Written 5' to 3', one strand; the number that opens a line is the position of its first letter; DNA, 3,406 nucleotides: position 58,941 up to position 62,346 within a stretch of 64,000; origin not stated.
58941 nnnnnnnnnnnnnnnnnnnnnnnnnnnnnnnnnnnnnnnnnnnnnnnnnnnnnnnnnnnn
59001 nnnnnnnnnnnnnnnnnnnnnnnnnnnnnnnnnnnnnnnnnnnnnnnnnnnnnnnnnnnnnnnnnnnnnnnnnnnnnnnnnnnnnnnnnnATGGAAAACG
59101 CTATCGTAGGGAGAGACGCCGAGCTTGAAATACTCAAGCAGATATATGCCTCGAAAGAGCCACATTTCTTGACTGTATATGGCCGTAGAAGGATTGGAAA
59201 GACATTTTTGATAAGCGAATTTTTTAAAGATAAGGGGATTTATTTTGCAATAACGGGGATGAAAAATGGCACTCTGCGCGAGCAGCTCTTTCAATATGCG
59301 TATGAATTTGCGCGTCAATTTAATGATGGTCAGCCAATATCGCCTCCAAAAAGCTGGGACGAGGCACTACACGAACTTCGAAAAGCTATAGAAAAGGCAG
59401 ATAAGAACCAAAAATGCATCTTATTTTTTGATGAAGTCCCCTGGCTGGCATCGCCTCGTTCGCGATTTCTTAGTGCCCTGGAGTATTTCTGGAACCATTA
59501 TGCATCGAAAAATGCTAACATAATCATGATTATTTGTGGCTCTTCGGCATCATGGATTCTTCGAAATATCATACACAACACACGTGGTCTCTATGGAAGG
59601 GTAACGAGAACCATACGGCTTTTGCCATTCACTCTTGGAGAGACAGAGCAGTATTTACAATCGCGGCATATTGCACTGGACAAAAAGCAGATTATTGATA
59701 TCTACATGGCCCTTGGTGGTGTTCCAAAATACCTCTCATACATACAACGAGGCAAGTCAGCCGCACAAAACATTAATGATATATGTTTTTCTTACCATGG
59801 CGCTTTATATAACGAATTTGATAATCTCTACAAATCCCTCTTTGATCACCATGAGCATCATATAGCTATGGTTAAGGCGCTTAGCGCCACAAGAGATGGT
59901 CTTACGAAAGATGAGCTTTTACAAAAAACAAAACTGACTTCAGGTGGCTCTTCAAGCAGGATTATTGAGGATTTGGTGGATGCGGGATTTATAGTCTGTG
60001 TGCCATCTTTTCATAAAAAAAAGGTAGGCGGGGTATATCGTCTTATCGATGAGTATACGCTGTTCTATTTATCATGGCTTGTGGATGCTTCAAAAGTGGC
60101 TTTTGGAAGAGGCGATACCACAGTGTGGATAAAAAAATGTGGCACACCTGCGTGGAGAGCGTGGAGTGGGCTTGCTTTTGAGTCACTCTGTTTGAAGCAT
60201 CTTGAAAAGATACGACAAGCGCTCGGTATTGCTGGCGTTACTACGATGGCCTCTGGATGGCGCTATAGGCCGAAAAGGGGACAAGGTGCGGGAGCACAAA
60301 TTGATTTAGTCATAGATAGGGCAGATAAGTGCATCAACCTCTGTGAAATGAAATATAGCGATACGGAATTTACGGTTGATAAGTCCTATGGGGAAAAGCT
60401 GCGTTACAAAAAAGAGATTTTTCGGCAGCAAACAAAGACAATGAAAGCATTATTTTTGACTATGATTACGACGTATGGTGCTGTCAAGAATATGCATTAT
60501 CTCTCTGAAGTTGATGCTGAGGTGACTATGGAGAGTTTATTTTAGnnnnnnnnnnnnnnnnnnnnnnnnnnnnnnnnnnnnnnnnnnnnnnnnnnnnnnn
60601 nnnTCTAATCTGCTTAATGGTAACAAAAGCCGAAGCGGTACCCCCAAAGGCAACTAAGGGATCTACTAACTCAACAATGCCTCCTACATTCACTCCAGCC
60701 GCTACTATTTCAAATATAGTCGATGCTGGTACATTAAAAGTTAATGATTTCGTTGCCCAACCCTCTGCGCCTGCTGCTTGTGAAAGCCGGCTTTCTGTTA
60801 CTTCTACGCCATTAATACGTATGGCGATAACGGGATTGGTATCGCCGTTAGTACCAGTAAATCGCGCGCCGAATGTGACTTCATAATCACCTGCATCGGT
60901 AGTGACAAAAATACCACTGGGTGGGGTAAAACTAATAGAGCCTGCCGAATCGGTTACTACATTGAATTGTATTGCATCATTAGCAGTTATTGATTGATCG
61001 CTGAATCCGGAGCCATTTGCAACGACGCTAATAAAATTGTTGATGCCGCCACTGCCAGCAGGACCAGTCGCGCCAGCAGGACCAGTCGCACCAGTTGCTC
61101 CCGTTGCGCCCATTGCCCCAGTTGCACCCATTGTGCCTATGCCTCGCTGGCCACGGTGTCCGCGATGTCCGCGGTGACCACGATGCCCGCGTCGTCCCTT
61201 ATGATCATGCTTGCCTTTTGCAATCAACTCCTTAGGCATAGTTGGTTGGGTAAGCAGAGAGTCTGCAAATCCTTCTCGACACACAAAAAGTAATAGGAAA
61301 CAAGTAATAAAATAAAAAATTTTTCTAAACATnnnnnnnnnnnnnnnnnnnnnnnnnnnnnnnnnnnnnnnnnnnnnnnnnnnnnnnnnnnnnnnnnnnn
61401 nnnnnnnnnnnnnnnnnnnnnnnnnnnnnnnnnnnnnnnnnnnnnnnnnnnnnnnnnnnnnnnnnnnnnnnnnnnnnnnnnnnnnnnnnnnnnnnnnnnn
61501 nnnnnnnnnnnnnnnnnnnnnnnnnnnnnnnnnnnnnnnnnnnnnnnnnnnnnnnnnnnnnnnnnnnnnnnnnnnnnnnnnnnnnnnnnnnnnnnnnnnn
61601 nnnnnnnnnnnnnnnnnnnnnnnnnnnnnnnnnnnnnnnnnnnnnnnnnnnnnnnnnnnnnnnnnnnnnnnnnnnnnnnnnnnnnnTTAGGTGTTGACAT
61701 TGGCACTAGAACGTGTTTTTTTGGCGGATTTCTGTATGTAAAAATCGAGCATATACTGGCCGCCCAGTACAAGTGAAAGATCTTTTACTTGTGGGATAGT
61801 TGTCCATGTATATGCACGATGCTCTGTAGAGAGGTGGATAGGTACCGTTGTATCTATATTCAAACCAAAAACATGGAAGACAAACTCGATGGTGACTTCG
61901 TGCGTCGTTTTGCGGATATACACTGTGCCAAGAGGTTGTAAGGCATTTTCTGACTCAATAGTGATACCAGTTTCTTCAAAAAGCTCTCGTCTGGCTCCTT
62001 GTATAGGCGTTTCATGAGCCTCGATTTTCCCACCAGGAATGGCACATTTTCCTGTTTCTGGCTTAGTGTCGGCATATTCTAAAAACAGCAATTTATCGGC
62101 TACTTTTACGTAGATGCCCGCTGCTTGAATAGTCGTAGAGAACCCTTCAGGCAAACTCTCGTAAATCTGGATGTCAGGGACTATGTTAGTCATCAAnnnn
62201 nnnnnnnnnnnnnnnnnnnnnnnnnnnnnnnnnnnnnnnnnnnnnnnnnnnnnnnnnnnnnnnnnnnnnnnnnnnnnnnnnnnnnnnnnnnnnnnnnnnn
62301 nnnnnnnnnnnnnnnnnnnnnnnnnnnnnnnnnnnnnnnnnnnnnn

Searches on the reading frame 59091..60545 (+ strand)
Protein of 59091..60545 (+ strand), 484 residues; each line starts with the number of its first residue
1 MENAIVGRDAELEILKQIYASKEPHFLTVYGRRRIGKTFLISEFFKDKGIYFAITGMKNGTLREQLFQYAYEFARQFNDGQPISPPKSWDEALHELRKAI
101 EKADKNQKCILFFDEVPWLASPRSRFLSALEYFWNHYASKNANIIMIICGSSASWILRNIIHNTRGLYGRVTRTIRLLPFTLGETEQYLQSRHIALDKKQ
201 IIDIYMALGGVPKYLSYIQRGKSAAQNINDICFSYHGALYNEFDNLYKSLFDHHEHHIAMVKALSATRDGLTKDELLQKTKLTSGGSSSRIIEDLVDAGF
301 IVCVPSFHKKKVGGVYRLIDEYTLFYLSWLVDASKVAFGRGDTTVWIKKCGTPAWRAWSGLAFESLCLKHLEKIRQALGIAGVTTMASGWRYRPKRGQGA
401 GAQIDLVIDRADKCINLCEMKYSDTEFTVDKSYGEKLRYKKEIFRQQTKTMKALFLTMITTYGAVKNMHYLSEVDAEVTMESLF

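Call 19: search_protein_families(library=pfam, proteins=[window:59091-60545:+], max_evalue=0.001)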
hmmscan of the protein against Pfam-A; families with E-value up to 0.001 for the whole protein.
window:59091-60545:+ (484 aa): 5 families
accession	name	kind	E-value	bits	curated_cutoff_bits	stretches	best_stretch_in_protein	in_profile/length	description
PF01637.24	ATPase_2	-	2.7e-18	67.1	33.2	1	6-217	2-224/225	ATPase domain predominantly from Archaea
PF13173.12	AAA_14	-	5e-09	36.7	27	1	26-184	4-127/129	AAA domain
PF13191.12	AAA_16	-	1.4e-08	35.8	32.6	1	5-130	2-155/167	AAA ATPase domain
PF00004.35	AAA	-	3.7e-07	31.1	21.2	1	29-159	3-117/131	ATPase family associated with various cellular activities (AAA)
PF13401.12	AAA_22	-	3.7e-05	24.5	27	1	24-149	5-123/130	AAA domain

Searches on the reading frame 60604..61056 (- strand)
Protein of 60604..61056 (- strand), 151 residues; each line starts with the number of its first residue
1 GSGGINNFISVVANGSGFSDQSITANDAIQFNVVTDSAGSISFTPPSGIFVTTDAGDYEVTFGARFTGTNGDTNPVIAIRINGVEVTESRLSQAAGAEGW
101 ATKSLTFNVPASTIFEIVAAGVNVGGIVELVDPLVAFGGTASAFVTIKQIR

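Call 80: search_protein_families(library=pfam, proteins=[window:60604-61056:-], max_evalue=1)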
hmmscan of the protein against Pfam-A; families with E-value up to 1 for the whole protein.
seq(151 aa): 1 family
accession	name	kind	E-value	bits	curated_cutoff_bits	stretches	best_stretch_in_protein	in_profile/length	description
PF18573.7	BclA_C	-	1.9e-05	24.9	38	1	25-128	15-112/128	BclA C-terminal domain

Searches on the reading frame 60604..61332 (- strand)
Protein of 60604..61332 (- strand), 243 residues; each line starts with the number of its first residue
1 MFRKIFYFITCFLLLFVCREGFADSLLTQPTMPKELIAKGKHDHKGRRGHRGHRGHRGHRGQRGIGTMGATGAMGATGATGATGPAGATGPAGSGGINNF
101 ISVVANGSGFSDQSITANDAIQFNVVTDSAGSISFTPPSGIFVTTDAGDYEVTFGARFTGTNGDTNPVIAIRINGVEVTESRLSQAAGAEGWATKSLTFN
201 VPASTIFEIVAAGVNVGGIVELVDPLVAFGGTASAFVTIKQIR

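Call 3: search_protein_families(library=pfam, proteins=[window:60604-61332:-], max_evalue=1)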
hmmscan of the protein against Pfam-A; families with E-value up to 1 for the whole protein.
window:60604-61332:- (243 aa): 3 families
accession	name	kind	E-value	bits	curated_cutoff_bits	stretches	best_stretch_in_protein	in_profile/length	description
PF01391.23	Collagen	-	5.3e-06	26.5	27.2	1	44-95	5-57/60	Collagen triple helix repeat (20 copies)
PF18573.7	BclA_C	-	7.1e-05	23.1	38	1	117-219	15-111/128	BclA C-terminal domain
PF15231.11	VCX_VCY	-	0.88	10.8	27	0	42-86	34-79/122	Variable charge X/Y family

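Call 7: search_solved_structures(query=window:60604-61332:-, max_evalue=10, show_alignments=2)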
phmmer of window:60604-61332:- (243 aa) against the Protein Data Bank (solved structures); distinct sequences matched with E-value up to 10: 51.
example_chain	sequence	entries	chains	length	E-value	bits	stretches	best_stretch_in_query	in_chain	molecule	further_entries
1wck_A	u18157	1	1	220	4.2e-06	29.4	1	46-215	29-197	BCLA PROTEIN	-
9wxp_AB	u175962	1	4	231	6.9e-06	28.7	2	44-97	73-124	Chromaffin granule amine transporter isoform X1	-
9wxp_BJ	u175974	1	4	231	8.6e-06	28.4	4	40-93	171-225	Collagen alpha-1(IX) chain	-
9wxp_BC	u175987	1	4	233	2e-05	27.2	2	39-97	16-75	Collagen type XI alpha 1 chain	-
9wxp_BA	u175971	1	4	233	8.5e-05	25.1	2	45-96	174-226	Fibrillar collagen NC1 domain-containing protein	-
6swu_A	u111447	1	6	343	0.00055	22.5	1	59-97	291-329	Kinesin light chain 1,Kinesin light chain 1,TPR domain of kinesin light chain 1 in complex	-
9han_B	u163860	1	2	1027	0.00092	21.7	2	43-136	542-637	Collagen type VI alpha 2 chain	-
9wxp_BK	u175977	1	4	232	0.0014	21.1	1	49-96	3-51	Collagen type IX alpha 2 chain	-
9wxp_CA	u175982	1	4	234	0.0026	20.3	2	40-96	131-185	Fibrillar collagen NC1 domain-containing protein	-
9wxp_CD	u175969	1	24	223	0.0031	20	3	42-97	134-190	Collagen type II alpha 1 chain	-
6fv0_A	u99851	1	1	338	0.0031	20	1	60-94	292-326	Kinesin light chain 1,Torsin-1A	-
3hqv_A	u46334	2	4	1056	0.0037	19.8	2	40-96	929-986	Collagen alpha-1(I) chain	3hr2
6fuz_A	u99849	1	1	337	0.0079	18.7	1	60-94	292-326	Kinesin light chain 1,Kinesin light chain 1,C-Jun-amino-terminal kinase-interacting protei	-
9wxp_ED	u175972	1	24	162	0.01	18.3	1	42-96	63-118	Collagen type II alpha 1 chain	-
9wxp_AJ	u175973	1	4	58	0.011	18.3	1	44-98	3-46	Collagen type IX alpha 1 chain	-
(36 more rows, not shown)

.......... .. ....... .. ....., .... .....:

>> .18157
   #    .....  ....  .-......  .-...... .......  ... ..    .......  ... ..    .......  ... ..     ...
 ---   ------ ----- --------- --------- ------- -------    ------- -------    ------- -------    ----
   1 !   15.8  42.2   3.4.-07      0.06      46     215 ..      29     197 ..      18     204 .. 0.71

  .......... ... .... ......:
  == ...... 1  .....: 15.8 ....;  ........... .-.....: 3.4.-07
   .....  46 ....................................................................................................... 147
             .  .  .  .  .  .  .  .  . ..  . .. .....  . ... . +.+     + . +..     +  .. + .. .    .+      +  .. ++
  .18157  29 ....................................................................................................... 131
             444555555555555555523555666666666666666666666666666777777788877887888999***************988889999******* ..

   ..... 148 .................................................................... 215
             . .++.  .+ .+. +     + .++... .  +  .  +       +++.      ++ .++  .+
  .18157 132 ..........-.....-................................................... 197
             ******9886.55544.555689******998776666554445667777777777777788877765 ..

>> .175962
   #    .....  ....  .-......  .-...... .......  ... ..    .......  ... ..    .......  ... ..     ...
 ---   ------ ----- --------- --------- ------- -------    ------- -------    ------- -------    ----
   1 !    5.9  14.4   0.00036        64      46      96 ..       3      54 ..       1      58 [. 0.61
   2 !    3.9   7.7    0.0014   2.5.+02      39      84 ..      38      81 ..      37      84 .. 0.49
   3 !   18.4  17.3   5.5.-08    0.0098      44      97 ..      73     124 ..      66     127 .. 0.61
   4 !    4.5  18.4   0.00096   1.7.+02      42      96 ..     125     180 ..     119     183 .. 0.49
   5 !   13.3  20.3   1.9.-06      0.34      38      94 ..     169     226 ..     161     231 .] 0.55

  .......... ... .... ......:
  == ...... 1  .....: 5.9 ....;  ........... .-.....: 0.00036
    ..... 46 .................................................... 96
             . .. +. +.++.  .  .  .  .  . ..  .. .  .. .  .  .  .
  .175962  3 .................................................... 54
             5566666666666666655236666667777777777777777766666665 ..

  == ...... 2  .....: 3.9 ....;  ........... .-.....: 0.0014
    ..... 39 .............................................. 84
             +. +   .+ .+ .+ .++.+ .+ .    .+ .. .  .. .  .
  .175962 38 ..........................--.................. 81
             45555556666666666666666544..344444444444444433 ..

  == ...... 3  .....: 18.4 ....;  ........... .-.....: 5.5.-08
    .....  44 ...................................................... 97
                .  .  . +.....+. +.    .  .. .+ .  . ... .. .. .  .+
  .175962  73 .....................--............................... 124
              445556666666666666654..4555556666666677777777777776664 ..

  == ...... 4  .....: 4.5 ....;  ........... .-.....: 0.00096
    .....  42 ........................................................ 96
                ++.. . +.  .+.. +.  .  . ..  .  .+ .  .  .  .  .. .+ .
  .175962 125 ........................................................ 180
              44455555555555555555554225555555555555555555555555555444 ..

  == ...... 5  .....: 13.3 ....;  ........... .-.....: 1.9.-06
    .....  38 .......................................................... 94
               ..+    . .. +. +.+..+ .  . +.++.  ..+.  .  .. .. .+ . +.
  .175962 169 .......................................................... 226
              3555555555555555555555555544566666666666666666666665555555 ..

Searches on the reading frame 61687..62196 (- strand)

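Call 19: search_protein_families(library=pfam, proteins=[window:61687-62196:-], max_evalue=0.001)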
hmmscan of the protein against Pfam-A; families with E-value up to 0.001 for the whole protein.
window:61687-62196:- (169 aa): 1 family
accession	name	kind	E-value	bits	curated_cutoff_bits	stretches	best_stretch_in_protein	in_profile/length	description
PF00293.34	NUDIX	-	1.7e-15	57.6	21.1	1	24-140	4-121/134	NUDIX domain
